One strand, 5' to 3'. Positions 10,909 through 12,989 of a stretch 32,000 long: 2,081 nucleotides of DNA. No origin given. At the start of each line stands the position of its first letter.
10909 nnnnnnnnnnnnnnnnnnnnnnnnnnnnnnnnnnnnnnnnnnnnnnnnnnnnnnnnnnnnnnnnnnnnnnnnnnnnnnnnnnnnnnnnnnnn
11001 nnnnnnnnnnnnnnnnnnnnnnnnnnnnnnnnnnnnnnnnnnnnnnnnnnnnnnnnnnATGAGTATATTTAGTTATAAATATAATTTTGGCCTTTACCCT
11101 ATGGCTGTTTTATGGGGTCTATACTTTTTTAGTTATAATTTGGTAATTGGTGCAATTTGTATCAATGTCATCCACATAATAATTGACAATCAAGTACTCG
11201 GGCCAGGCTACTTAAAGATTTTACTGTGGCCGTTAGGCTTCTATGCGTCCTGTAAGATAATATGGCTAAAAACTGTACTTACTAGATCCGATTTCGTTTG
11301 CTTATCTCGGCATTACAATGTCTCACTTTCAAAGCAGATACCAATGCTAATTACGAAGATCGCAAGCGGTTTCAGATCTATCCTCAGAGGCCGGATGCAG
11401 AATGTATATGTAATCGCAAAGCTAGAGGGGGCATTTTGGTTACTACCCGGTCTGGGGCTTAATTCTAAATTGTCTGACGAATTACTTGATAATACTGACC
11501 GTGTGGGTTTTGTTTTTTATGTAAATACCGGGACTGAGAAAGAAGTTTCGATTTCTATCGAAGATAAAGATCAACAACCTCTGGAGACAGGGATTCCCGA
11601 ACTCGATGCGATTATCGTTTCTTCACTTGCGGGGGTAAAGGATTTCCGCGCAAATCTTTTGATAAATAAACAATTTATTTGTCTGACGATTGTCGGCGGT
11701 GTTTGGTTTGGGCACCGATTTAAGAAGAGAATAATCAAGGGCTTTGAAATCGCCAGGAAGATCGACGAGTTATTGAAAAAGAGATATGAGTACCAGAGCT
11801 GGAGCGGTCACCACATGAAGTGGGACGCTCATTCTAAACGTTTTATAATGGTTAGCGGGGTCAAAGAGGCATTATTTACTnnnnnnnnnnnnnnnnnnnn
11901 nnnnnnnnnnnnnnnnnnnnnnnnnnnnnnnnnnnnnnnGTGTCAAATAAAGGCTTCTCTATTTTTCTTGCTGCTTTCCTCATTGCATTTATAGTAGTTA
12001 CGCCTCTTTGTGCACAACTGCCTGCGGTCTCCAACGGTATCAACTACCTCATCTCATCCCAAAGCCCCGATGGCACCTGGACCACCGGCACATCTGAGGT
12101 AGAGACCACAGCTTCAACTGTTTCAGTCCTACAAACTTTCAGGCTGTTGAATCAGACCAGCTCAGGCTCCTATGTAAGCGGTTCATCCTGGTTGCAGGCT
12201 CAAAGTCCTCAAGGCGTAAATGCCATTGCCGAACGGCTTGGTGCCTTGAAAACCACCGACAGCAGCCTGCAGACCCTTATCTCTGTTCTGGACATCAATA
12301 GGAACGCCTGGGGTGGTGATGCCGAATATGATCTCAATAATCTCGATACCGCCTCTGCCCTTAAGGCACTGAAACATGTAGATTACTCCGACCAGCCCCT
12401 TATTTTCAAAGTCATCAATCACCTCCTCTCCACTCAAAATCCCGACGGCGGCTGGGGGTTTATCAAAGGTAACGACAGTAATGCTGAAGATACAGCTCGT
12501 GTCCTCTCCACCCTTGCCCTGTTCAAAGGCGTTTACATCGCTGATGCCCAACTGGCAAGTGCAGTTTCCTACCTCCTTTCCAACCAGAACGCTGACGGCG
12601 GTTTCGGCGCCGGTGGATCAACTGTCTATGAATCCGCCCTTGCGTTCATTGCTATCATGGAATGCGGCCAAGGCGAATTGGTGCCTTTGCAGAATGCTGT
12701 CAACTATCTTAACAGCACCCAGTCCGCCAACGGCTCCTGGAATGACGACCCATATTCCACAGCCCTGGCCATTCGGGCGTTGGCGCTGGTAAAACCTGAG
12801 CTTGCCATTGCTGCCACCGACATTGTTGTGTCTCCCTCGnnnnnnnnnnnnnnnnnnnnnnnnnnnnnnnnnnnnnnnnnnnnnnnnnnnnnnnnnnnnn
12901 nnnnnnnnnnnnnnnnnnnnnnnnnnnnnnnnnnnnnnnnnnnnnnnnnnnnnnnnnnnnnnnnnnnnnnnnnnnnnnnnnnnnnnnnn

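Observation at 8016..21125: Candidate undescribed surface system: Cys-less transglutaminase-like protein, two low-GC membrane ORFs, a 2,673-aa CARDB/FG-GAP giant, and an adjacent membrane PilZ protein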

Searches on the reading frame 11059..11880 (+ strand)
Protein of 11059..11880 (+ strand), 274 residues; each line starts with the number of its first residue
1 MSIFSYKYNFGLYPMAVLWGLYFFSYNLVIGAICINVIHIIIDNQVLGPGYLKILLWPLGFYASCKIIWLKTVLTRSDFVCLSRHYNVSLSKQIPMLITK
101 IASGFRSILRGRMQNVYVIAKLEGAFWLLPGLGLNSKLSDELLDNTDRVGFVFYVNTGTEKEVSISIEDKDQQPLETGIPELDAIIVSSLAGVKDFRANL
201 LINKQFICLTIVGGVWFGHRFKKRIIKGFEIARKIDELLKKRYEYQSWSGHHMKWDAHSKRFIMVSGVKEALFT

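Call 6: search_protein_families(library=pfam, proteins=[window:11059-11880:+], max_evalue=0.01)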
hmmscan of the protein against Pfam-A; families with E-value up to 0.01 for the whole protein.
window:11059-11880:+ (274 aa): 0 families

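Call 7: search_protein_families(library=ncbifam, proteins=[window:11059-11880:+], max_evalue=0.01)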
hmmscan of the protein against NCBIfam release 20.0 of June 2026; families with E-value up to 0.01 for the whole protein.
window:11059-11880:+ (274 aa): 0 families

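Call 41: search_protein_families(library=pfam, proteins=[window:11059-11880:+], max_evalue=10)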
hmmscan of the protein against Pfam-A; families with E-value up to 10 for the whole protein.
window:11059-11880:+ (274 aa): 1 family
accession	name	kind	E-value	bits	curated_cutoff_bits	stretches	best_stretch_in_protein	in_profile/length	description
PF22668.1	DUF7009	-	0.22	12.3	27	0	143-173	73-102/119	Family of unknown function (DUF7009)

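Call 62: search_protein_families(library=pfam, alignment_id=A3, max_evalue=0.01)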
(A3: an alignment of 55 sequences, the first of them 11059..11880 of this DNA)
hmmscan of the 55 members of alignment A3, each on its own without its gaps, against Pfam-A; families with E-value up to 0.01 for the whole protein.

A. member 1, window:11059-11880:+ (274 aa): 0 families

B. families by the number of members that match (of 55 scanned): 23 families
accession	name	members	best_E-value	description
PF06739.17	SBBP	3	3e-06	Beta-propeller repeat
PF07676.18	PD40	2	9.4e-19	WD40-like Beta Propeller Repeat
PF13308.11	YARHG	2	9.8e-19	YARHG domain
PF25174.1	Beta-prop_THOC3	2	2.5e-06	THOC3 beta-propeller domain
PF13701.12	DDE_Tnp_1_4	1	4.5e-19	Transposase DDE domain group 1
PF14415.11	DUF4424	1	5.4e-12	Domain of unknown function (DUF4424)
PF20794.3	bPH_7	1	1.6e-08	Bacterial PH domain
PF00930.27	DPPIV_N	1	5.5e-08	Dipeptidyl peptidase IV (DPP IV) N-terminal region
PF01436.27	NHL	1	2.2e-06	NHL repeat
PF17255.8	EbsA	1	1.2e-05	EbsA-like protein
PF08662.17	eIF2A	1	1.4e-05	Eukaryotic translation initiation factor eIF2A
PF11008.14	DUF2846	1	0.00011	Protein of unknown function (DUF2846)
PF24807.1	WD40_CDC20-Fz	1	0.00011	CDC20/Fizzy WD40 domain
PF21783.3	YNCE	1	0.00014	YNCE-like beta-propeller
PF23702.2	ARM_ECM29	1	0.00044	ECM29, ARM-like repeats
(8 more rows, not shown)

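Call 89: search_protein_families(library=padloc, proteins=[window:11059-11880:+], max_evalue=0.001)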
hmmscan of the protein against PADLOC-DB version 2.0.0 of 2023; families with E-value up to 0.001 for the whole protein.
window:11059-11880:+ (274 aa): 0 families

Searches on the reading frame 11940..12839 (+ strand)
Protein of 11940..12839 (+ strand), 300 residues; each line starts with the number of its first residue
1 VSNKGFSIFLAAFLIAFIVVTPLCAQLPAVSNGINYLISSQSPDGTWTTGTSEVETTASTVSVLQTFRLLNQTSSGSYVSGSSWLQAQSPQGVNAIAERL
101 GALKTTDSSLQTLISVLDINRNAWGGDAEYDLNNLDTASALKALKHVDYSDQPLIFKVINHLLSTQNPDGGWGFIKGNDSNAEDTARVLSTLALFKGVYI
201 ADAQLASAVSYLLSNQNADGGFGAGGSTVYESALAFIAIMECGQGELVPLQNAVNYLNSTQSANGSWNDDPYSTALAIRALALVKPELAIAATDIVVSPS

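Call 63: find_homologous_proteins(query=window:11940-12839:+, max_evalue=0.001)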
Query window:11940-12839:+ (300 aa): 102 proteins with E <= 0.001 among 3117 candidates.
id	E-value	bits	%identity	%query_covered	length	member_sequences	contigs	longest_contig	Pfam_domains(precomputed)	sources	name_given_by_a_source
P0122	1.4e-92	328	55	98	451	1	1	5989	PF07678.21,PF13243.13,PF00432.28,PF13249.13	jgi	jgi:large repetitive protein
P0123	1.6e-83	298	54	93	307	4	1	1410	PF07678.21,PF13243.13,PF00432.28,PF13249.13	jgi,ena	-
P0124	3.2e-78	281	52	91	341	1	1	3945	PF07678.21,PF13243.13,PF00432.28,PF13249.13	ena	-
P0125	4.0e-75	271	49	98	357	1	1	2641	PF07678.21,PF13243.13,PF00432.28,PF13249.13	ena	-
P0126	7.1e-73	264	49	94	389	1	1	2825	PF07678.21,PF07705.18,PF13243.13,PF00432.28,PF13249.13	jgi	-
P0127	2.5e-69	252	46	92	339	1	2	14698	PF07678.21,PF13243.13,PF00432.28,PF13249.13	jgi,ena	-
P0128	8.3e-69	250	47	97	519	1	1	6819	PF07678.21,PF07705.18,PF13243.13,PF00432.28,PF13249.13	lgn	-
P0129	1.9e-68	249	47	94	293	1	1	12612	PF07678.21,PF13243.13,PF00432.28,PF13249.13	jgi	jgi:squalene cyclase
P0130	8.1e-68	247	46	99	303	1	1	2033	PF07678.21,PF13243.13,PF00432.28,PF13249.13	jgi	jgi:large repetitive protein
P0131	2.2e-67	246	45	96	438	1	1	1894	PF07678.21,PF07705.18,PF13243.13,PF00432.28,PF13249.13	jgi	jgi:prenyltransferase beta subunit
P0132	3.0e-67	245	46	97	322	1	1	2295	PF07678.21,PF13243.13,PF00432.28,PF13249.13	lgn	-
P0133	1.4e-66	243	45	95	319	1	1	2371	PF07678.21,PF13243.13,PF00432.28,PF13249.13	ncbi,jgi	-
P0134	2.2e-66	242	50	86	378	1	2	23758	PF13715.13,PF07678.21,PF13243.13,PF13620.13,PF00432.28,PF13249.13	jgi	jgi:hypothetical protein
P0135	7.0e-65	237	45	91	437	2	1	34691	PF13715.13,PF13243.13,PF13620.13,PF00432.28,PF13249.13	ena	-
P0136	3.0e-64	235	41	87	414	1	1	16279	PF07678.21,PF07705.18,PF13243.13,PF00432.28,PF13249.13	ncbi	-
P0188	9.9e-33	132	47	57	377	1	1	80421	PF13715.13,PF07678.21,PF13243.13,PF13620.13,PF00432.28,PF13249.13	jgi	jgi:hypothetical protein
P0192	1.1e-28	119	31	93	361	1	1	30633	PF00404.25,PF13243.13,PF00432.28,PF13249.13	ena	-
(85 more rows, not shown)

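Call 64: find_encoding_contigs(protein=P0135, flank=10000, max_places=2)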
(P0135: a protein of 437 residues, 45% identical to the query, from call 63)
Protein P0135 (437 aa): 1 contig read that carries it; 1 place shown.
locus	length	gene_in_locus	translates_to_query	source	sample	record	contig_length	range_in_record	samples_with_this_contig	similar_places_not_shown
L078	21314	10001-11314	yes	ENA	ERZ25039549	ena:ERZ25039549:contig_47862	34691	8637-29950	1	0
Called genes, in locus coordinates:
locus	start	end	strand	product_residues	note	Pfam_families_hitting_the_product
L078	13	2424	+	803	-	PF01841:Transglut_core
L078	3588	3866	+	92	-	PF01797:Y1_Tnp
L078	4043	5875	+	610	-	PF01841:Transglut_core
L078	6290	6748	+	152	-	-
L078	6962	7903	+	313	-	-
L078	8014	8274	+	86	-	-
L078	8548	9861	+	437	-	-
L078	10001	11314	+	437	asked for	PF13249:SQHop_cyclase_N (faint), PF00432:Prenyltrans (weak), PF13243:SQHop_cyclase_C, PF13620:CarboxypepD_reg, PF13715:CarbopepD_reg_2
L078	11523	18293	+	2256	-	PF13620:CarboxypepD_reg, PF13715:CarbopepD_reg_2 (weak), PF13620:CarboxypepD_reg, PF13715:CarbopepD_reg_2 (weak), PF13620:CarboxypepD_reg (weak), PF01835:MG2, PF07705:CARDB (faint), PF14524:Wzt_C (faint), +2 more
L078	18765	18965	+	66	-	PF12073:DUF3553 (weak)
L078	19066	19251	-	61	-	-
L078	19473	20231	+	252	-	-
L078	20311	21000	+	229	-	PF00117:GATase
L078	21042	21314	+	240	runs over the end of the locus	PF04402:SIMPL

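Call 65: find_encoding_contigs(protein=P0188, flank=10000, max_places=2)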
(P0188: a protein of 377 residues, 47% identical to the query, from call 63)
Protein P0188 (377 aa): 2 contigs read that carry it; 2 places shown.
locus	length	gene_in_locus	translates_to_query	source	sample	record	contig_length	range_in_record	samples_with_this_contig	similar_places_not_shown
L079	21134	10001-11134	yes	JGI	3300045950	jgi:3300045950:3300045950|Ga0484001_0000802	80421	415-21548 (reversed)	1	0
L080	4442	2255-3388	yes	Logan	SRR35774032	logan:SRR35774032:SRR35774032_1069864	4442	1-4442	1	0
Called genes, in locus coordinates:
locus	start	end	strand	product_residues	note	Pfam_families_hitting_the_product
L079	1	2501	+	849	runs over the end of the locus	PF17191:RecG_wedge, PF01336:tRNA_anti-codon (weak), PF00270:DEAD, PF04851:ResIII (weak), PF00271:Helicase_C, PF22590:Cas3-like_C_2, PF19833:RecG_dom3_C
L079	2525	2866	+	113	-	-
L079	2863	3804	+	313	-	PF02541:Ppx-GppA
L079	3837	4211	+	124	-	PF00072:Response_reg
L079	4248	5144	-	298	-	PF02899:Phage_int_SAM_1, PF13495:Phage_int_SAM_4, PF00589:Phage_integrase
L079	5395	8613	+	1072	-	PF01841:Transglut_core, PF08291:Peptidase_M15_3 (weak)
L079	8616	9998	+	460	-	-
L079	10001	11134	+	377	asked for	PF13249:SQHop_cyclase_N (faint), PF00432:Prenyltrans, PF07678:TED_complement (faint), PF13243:SQHop_cyclase_C, PF13620:CarboxypepD_reg, PF13715:CarbopepD_reg_2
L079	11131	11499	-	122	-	PF18480:DUF5615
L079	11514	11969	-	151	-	PF04255:DUF433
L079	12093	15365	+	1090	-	PF01841:Transglut_core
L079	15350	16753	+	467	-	-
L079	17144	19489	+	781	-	PF13243:SQHop_cyclase_C, PF13620:CarboxypepD_reg, PF13715:CarbopepD_reg_2, PF13620:CarboxypepD_reg, PF13715:CarbopepD_reg_2, PF13620:CarboxypepD_reg, PF13715:CarbopepD_reg_2, PF13620:CarboxypepD_reg, +10 more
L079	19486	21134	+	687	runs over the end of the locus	?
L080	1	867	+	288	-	?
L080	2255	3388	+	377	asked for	PF13249:SQHop_cyclase_N (faint), PF00432:Prenyltrans, PF07678:TED_complement (faint), PF13243:SQHop_cyclase_C, PF13620:CarboxypepD_reg, PF13715:CarbopepD_reg_2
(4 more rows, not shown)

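Call 66: find_encoding_contigs(protein=P0192, flank=10000, max_places=2)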
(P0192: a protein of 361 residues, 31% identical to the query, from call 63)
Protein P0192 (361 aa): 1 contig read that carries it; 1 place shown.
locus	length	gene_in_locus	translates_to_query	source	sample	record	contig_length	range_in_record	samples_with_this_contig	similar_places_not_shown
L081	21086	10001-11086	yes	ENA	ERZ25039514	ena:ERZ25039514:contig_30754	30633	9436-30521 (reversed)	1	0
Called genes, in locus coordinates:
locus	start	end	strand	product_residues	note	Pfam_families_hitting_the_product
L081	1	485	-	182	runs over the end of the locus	?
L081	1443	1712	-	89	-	PF02597:ThiS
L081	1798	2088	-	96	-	-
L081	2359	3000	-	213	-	PF20256:MoCoBD_2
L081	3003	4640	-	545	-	PF01315:Ald_Xan_dh_C, PF02738:MoCoBD_1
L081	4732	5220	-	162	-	PF00111:Fer2 (weak), PF01799:Fer2_2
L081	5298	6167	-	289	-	PF00941:FAD_binding_5, PF03450:CO_deh_flav_C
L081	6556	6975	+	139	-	PF01894:YjbQ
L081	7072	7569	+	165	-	-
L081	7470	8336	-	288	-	-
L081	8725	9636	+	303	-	PF00753:Lactamase_B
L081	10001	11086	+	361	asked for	PF00432:Prenyltrans (faint), PF13249:SQHop_cyclase_N (faint), PF13243:SQHop_cyclase_C, PF00404:Dockerin_1 (weak)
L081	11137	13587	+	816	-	PF01841:Transglut_core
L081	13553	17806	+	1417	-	PF20148:DUF6531, PF05593:RHS_repeat (weak), PF25023:TEN_YD-shell, PF05593:RHS_repeat, PF25023:TEN_YD-shell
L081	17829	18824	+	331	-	-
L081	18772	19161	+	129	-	-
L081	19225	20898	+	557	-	PF17892:Cadherin_5, PF17963:Big_9, PF17803:Cadherin_4, PF17892:Cadherin_5, PF17963:Big_9, PF00754:F5_F8_type_C, PF00754:F5_F8_type_C, PF22633:F5_F8_type_C_2, +2 more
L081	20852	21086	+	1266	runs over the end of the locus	PF00801:PKD, PF18911:PKD_4, PF00801:PKD (weak), PF18911:PKD_4, PF22352:K319L-like_PKD (weak), PF18911:PKD_4, PF17517:IgGFc_binding, PF02369:Big_1 (weak), +1 more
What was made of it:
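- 3 of 3 toroid proteins looked up independently sit next to TG genes (calls 64-66).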

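Call 78: predict_structure(alignment_id=A4)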
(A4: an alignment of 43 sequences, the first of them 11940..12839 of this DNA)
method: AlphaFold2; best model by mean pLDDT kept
length: 300 residues; sequences in the alignment: 43
mean_pLDDT: 90.1   pTM: 0.84
mean pLDDT of the five models: 90.1, 89.9, 88.1, 88.0, 88.0
residues with pLDDT >= 90: 233; 70-90: 36; 50-70: 19; < 50: 12
segments of 3 or more residues with pLDDT < 50: 287-291, 294-300
pLDDT, mean of each block of 10 residues (from residue 1): 77 80 72 97 92 85 96 96 94 93 93 95 82 95 97 98 98 96 97 94 97 97 94 97 89 96 96 97 66 44
secondary structure, 60 per line:
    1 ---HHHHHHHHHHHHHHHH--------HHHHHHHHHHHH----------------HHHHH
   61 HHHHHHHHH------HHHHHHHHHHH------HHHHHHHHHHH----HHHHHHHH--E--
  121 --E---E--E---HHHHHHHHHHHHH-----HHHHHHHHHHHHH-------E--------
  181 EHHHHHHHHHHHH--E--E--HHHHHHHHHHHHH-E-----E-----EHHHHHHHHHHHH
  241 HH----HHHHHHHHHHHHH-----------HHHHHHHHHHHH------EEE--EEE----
elements in order: H4-19 H28-39 H56-69 H76-86 H93-103 H108-115 H134-146 H152-164 H182-193 H202-214 H229-242 H247-259 H271-282 E289-291 E294-296

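Call 81: fold_search(model_id=the predicted structure, library=pdb)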
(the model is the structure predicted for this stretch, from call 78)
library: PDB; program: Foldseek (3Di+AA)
matches with E <= 10: 847; with E <= 0.001: 75
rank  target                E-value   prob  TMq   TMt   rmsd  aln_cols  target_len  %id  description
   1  8pak_A                1.2e-08  1.00  0.70  0.62   4.4       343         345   16  Crystal Structure of a Squalene-Hopene Cyclase from Cystobacter fuscus (released 2024-06-26)
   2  8pak_B                3.6e-08  1.00  0.70  0.62   4.5       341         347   17  Crystal Structure of a Squalene-Hopene Cyclase from Cystobacter fuscus (released 2024-06-26)
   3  8paj_B                1.7e-07  1.00  0.68  0.61   4.8       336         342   14  Crystal Structure of a Squalene-Hopene cyclase from Archangium gephyra (released 2024-06-26)
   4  8paj_A                3.0e-07  1.00  0.68  0.60   4.7       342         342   15  Crystal Structure of a Squalene-Hopene cyclase from Archangium gephyra (released 2024-06-26)
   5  2sqc_A                8.8e-07  1.00  0.35  0.21  15.6       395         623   17  SQUALENE-HOPENE CYCLASE FROM ALICYCLOBACILLUS ACIDOCALDARIUS (released 1999-04-27)
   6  1sqc                  1.1e-06  1.00  0.61  0.31   5.1       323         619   20  SQUALENE-HOPENE-CYCLASE FROM ALICYCLOBACILLUS ACIDOCALDARIUS (released 1997-12-17)
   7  3sqc_A                2.6e-06  1.00  0.35  0.21  15.4       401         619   16  SQUALENE-HOPENE CYCLASE (released 1999-05-18)
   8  1w6j                  4.8e-06  1.00  0.60  0.27   4.5       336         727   15  Structure of human OSC in complex with Ro 48-8071 (released 2004-10-29)
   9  6ij1                  5.7e-06  1.00  0.59  0.53   6.8       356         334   17  Crystal structure of a protein from Actinoplanes (released 2019-09-11)
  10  5bp8                  7.8e-06  1.00  0.57  0.35   5.2       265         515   20  ent-Copalyl diphosphate synthase from Streptomyces platensis (released 2015-06-10)
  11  8zg0                  8.1e-06  1.00  0.63  0.41   3.4       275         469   17  Drimenyl diphosphate synthase SsDMS_F248A&D303E from Streptomyces showdoensis (Apo) (released 2025-05-21)
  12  8zgv                  8.5e-06  1.00  0.67  0.44   6.6       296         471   17  Drimenyl diphosphate synthase SsDMS_F248A&D303E from Streptomyces showdoensis in complex with farnesyl diphosphate (FPP) (released 2025-05-21)
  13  8zg1                  1.2e-05  1.00  0.66  0.43   6.7       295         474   17  Drimenyl diphosphate synthase SsDMS_F248Y&D303E from Streptomyces showdoensis (Apo) (released 2025-05-21)
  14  8zgw                  1.4e-05  1.00  0.67  0.43   6.8       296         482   18  Drimenyl diphosphate synthase SsDMS_F248Y&D303E from Streptomyces showdoensis in complex with farnesyl diphosphate (FPP) (released 2025-05-21)
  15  8zg5                  1.4e-05  1.00  0.67  0.43   6.7       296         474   17  Drimenyl diphosphate synthase SsDMS_Y505I&D303A from Streptomyces showdoensis (Apo) (released 2025-05-21)
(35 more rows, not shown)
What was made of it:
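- TEP1 is among the fold matches (call 81, rank 46). The best fold matches are terpene-cyclase or prenyltransferase-type toroids (call 81).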
